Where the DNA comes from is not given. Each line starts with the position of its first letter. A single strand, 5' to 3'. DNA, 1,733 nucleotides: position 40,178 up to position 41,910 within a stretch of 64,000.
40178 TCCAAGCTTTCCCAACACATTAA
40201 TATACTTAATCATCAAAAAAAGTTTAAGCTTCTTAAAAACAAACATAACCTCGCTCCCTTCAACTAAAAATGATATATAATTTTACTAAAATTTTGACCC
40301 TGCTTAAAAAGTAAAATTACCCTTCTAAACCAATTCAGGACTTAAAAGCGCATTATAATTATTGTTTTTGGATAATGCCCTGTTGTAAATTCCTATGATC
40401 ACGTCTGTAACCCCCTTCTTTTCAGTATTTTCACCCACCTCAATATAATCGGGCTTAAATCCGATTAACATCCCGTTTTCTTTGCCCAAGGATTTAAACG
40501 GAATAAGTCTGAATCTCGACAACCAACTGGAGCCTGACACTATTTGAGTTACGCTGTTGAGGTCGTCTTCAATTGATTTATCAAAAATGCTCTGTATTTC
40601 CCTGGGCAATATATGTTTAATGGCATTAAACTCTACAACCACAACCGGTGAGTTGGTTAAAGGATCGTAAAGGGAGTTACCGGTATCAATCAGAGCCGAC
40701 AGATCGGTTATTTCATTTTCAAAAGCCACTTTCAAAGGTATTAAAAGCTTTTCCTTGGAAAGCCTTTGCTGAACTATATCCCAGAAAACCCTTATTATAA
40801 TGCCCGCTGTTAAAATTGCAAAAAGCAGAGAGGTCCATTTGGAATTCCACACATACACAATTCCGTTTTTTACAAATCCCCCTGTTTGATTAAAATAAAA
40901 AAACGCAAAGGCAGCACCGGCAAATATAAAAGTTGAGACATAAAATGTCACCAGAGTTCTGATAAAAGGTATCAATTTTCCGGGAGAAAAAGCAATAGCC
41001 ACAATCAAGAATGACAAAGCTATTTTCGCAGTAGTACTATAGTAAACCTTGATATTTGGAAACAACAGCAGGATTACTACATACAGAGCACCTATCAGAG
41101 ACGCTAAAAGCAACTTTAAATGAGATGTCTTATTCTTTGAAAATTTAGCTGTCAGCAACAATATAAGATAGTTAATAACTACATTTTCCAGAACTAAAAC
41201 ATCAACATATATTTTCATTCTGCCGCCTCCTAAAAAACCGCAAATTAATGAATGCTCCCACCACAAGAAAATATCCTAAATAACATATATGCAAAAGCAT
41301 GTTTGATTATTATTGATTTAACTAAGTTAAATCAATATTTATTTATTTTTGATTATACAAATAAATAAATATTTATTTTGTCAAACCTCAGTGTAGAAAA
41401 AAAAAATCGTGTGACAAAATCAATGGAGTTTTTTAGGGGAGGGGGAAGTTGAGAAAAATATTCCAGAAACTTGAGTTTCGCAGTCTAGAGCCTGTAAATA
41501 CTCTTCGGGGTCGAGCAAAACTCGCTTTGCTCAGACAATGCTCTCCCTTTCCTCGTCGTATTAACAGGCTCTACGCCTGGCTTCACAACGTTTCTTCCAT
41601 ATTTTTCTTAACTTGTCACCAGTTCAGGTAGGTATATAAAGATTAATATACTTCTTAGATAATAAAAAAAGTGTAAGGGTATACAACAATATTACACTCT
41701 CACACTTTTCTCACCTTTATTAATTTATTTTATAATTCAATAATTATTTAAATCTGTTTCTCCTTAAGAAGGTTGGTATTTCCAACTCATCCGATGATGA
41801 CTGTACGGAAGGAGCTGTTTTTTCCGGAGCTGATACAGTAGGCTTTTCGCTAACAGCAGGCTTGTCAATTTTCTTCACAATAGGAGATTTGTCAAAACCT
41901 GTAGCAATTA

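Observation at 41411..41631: About 170-nt rod-like structured element between ftsZ and spoIIGA (MITE-like element or unannotated structured RNA)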

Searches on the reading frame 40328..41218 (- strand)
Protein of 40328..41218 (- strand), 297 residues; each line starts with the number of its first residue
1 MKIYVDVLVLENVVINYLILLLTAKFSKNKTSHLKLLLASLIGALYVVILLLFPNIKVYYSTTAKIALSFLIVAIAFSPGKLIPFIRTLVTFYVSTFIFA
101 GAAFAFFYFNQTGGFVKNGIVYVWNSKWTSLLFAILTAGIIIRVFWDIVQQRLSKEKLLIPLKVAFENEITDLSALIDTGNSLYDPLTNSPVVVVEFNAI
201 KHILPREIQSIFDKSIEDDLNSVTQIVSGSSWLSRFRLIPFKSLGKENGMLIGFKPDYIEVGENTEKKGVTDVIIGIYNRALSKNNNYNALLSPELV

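Call 14: find_encoding_contigs(protein=window:40328-41218:-, flank=3000, max_places=10)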
Protein seq(297 aa) (297 aa): 23 contigs read that carry it; 3 places shown.
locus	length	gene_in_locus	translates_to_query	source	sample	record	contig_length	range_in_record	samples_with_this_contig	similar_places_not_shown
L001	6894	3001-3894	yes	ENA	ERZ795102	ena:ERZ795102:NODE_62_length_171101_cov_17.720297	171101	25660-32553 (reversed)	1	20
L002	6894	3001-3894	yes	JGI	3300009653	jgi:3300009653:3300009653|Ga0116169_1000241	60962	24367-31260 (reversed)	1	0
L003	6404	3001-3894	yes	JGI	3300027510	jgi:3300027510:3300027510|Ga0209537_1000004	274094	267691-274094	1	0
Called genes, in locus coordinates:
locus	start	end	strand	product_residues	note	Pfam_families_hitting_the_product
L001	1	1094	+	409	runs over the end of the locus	PF02491:SHS2_FTSA, PF11104:PilM_2 (weak), PF06723:MreB_Mbl, PF14450:FtsA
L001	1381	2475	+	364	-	PF00091:Tubulin, PF12327:FtsZ_C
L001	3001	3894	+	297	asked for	PF03419:Peptidase_U4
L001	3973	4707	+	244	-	PF04542:Sigma70_r2, PF04545:Sigma70_r4, PF01381:HTH_3 (weak)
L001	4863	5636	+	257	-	PF04542:Sigma70_r2, PF04539:Sigma70_r3, PF08281:Sigma70_r4_2 (weak), PF04545:Sigma70_r4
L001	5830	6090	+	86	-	PF05239:PRC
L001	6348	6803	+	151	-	PF22811:Zn_ribbon_NrdR, PF03477:ATP-cone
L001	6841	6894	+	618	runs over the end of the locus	PF20157:Maf_flag10_N (weak), PF01973:MptE-like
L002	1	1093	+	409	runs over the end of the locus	PF02491:SHS2_FTSA, PF11104:PilM_2 (weak), PF06723:MreB_Mbl, PF14450:FtsA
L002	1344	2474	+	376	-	PF00091:Tubulin, PF12327:FtsZ_C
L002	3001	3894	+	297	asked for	PF03419:Peptidase_U4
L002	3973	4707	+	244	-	PF04542:Sigma70_r2, PF04545:Sigma70_r4, PF01381:HTH_3 (weak)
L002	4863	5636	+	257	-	PF04542:Sigma70_r2, PF04539:Sigma70_r3, PF08281:Sigma70_r4_2 (weak), PF04545:Sigma70_r4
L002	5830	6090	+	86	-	PF05239:PRC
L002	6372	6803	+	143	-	PF22811:Zn_ribbon_NrdR, PF03477:ATP-cone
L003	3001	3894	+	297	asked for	PF03419:Peptidase_U4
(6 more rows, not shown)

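Call 17: find_related_loci(query=window:40328-41218:-, collection=genome_contigs, flank=2500)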
Query seq(297 aa) (297 aa) in genome_contigs; peptide patterns used: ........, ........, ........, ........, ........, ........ (x = any residue, [..] = any of these).
198 stretches matched a pattern; 43 encode a relative of the query (tblastn E <= 1e-3); 43 distinct loci.
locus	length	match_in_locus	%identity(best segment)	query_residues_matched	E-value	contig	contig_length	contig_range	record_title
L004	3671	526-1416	93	1-297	1e-179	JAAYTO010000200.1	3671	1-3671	MAG: Clostridium sp. isolate AS24abBPME_43 64270_AS24, whole genome shotgun sequence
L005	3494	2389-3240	92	1-284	2e-167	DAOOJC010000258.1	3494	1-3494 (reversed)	MAG TPA_asm: Acetivibrio sp. isolate AMR_MDS_2763 NODE_20839_length_3494_cov_3.046816, whole genome shotgun sequence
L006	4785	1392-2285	77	1-297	1e-153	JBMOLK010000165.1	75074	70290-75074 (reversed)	MAG: Bacillota bacterium isolate Betzabe_MAG022 MAG022_165, whole genome shotgun sequence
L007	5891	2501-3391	79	1-297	8e-144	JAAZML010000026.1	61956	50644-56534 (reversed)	MAG: Clostridium sp. isolate AS23ysBPME_38 243679_AS23, whole genome shotgun sequence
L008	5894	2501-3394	70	1-297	1e-142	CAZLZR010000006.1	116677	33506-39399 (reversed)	MAG TPA_asm: uncultured Acetivibrio sp. isolate binchicken_co152_19 genome assembly, contig: NODE_178_length_116677_cov_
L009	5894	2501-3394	70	1-297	6e-141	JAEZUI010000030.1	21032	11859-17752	MAG: Bacillota bacterium isolate OH_PDB_83 k127_558556, whole genome shotgun sequence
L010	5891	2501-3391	69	1-297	1e-140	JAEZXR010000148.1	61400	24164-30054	MAG: Bacillota bacterium isolate OH_PFB_209 k127_1470019, whole genome shotgun sequence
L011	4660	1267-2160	70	1-297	2e-140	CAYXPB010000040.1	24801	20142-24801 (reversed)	MAG TPA_asm: uncultured Acetivibrio sp. isolate binchicken_co39_530 genome assembly, contig: NODE_4845_length_24801_cov_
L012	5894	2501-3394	68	1-297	7e-140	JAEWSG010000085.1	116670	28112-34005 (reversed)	MAG: Bacillota bacterium isolate OH_SBrB_95 k127_167714, whole genome shotgun sequence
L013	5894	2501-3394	68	1-297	8e-140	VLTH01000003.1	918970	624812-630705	UNVERIFIED_CONTAM: Acetivibrio alkalicellulosi strain DSM 17461 CloalDRAFT_CAG.3, whole genome shotgun sequence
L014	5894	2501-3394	68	1-297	3e-137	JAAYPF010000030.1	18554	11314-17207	MAG: Clostridiaceae bacterium isolate AS22ysBPME_170 18704_AS22, whole genome shotgun sequence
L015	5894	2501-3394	68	1-297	3e-137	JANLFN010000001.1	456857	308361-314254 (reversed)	MAG: Eubacteriales bacterium isolate A05DMB11 NODE_9_length_456857_cov_18.241444, whole genome shotgun sequence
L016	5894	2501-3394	71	1-297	5e-137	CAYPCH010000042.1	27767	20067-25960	MAG TPA_asm: uncultured Oscillospiraceae bacterium isolate binchicken_co39_591 genome assembly, contig: NODE_4128_length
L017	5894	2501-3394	67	1-297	6e-134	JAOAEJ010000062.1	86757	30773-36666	MAG: Clostridia bacterium isolate SKW257 k141_1740459, whole genome shotgun sequence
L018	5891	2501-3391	70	1-296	8e-132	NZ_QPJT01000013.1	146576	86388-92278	Anaerobacterium chartisolvens strain DSM 27016 Ga0244570_113, whole genome shotgun sequence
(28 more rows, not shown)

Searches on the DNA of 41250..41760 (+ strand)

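Call 4: search_rna_families(source=window, start=41250, end=41760, threshold=evalue, max_evalue=10, show_alignments=3)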
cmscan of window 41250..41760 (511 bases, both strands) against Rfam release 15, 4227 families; matches with E-value up to 10: 2.
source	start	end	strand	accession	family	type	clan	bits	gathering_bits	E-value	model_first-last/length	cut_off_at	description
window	41366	41426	-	RF00240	RNA-OUT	Gene; antisense;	-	21.6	41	0.14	1-70/70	no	RNA-OUT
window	41628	41703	-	RF00186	SNORD101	Gene; snRNA; snoRNA; CD-box;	CL00074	14.4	47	9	1-73/73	no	Small nucleolar RNA SNORD101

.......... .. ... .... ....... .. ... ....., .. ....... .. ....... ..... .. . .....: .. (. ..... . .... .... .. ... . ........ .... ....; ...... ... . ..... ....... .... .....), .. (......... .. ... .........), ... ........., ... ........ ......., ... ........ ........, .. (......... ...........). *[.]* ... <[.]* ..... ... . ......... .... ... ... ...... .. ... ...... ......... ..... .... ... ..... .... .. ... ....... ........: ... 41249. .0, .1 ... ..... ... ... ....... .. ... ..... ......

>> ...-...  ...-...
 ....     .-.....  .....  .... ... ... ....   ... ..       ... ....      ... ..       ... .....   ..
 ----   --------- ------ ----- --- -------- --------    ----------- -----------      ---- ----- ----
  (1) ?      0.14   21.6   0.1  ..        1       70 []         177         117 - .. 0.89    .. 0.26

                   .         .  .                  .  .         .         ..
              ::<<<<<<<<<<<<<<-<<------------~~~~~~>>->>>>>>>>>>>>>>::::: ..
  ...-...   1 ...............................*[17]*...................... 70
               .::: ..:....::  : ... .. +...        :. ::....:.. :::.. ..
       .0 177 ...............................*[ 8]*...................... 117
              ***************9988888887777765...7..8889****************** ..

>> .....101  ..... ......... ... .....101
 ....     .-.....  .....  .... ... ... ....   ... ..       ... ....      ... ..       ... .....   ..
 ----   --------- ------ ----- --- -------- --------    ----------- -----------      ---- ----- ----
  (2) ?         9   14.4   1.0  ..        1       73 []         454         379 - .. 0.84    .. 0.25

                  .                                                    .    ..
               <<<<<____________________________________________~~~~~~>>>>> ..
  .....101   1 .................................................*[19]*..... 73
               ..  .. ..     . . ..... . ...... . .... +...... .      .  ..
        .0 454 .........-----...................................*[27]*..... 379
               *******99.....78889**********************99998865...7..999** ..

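Call 38: search_dna_similar(query=window:41440-41620:+, collection=plasmids, mode=distant, max_evalue=0.01)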
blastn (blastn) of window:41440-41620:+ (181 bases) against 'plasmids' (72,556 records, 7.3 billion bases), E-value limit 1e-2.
No match.

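Call 49: search_rna_families(sources=[L049, L050], threshold=evalue, max_evalue=1)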
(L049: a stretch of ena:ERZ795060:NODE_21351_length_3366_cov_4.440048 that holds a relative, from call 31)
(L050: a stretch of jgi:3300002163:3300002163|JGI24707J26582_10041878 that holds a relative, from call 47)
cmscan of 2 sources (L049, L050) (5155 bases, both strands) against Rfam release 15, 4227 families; matches with E-value up to 1: 1.
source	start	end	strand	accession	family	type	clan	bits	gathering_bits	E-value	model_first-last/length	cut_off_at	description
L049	281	370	-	RF01212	sn2524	Gene; snRNA; snoRNA; CD-box;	-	27.2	44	0.36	17-106/109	no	Small nucleolar RNA sn2524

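Call 81: search_dna_similar(query=window:41440-41620:+, collection=phages, mode=distant, max_evalue=0.01)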
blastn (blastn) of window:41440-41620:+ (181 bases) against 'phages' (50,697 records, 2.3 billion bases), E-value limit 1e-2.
No match.

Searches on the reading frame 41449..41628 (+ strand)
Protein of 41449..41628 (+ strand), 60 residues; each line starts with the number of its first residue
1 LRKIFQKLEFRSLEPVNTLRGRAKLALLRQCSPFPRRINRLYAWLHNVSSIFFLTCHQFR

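Call 28: find_homologous_proteins(query=window:41449-41628:+, max_evalue=10)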
Query seq(60 aa) (60 aa): 2 proteins with E <= 10 among 2 candidates.
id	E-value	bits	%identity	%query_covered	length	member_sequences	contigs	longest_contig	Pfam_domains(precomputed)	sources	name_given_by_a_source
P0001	1.3e-12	65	65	90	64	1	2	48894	-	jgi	-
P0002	1.1e-10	59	76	68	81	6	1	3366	-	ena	-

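Call 30: find_encoding_contigs(protein=P0001, flank=5000)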
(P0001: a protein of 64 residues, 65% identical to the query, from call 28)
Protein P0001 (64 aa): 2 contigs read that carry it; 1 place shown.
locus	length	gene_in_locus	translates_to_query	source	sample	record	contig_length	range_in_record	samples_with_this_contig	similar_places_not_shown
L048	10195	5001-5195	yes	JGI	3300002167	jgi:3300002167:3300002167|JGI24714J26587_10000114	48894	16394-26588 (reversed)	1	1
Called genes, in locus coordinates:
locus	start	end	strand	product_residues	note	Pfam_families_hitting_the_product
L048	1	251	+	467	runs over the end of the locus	PF23357:DUF7088 (weak), PF09822:ABC_transp_aux, PF23355:IFT52_GIFT (weak)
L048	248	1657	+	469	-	PF14238:DUF4340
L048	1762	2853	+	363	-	-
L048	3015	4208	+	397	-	PF18975:DUF5711, PF23381:Beta-prop_IFT122_1st (faint), PF13570:Beta-prop_ACSF4 (faint)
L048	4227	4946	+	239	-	PF02674:Colicin_V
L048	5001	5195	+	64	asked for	-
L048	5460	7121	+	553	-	PF00920:ILVD_EDD_N, PF24877:ILV_EDD_C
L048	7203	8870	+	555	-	PF02776:TPP_enzyme_N, PF00205:TPP_enzyme_M, PF02775:TPP_enzyme_C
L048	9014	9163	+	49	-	PF00471:Ribosomal_L33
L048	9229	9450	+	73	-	PF00584:SecE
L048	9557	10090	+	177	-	PF02357:NusG, PF00467:KOW (weak)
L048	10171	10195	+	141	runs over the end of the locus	PF03946:Ribosomal_L11_N, PF00298:Ribosomal_L11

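Call 31: find_encoding_contigs(protein=P0002, flank=5000)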
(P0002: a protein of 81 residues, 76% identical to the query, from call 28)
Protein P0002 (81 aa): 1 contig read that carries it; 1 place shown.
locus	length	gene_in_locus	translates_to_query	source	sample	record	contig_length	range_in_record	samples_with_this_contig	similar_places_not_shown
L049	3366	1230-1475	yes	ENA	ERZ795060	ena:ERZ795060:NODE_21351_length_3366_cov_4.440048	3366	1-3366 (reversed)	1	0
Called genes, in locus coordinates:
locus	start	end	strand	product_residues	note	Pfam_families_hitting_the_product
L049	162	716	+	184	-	PF04542:Sigma70_r2, PF08281:Sigma70_r4_2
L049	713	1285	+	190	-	PF13490:zf-HC2 (weak)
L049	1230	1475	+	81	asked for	-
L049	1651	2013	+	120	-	-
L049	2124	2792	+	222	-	PF04294:VanW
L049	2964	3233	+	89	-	PF00381:PTS-HPr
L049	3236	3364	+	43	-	?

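Call 45: search_protein_representatives(alignment_id=A3)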
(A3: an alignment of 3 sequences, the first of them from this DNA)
Query: 3 sequences, 64 profile positions. Proteins with E-value up to 0.001 (for the whole library): 5; up to 1e-10: 2; up to 1e-30: 2. The best 5 are listed.
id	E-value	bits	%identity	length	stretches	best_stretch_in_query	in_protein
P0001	7.0e-37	141.2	-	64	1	1-64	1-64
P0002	1.6e-32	127.3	-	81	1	1-61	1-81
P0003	1.8e-06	43.8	-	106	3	47-64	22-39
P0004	2.4e-04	37.0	-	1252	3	14-33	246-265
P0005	7.6e-04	35.4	-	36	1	7-37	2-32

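Call 47: find_encoding_contigs(protein=P0005, flank=3000)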
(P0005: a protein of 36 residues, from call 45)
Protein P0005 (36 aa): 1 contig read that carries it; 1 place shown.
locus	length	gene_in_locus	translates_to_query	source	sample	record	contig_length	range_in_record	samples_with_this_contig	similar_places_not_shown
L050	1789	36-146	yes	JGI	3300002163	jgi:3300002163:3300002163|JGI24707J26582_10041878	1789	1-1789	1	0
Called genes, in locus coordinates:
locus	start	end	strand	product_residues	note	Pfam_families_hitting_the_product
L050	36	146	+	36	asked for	-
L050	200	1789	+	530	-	?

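Call 82: search_protein_families(library=pfam, proteins=[window:41449-41628:+, P0001, P0002], max_evalue=1)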
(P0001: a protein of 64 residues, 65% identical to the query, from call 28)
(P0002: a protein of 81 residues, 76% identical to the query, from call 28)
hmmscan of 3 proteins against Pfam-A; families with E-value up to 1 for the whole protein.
seq(60 aa): 0 families

P0001 (64 aa): 0 families

P0002 (81 aa): 0 families
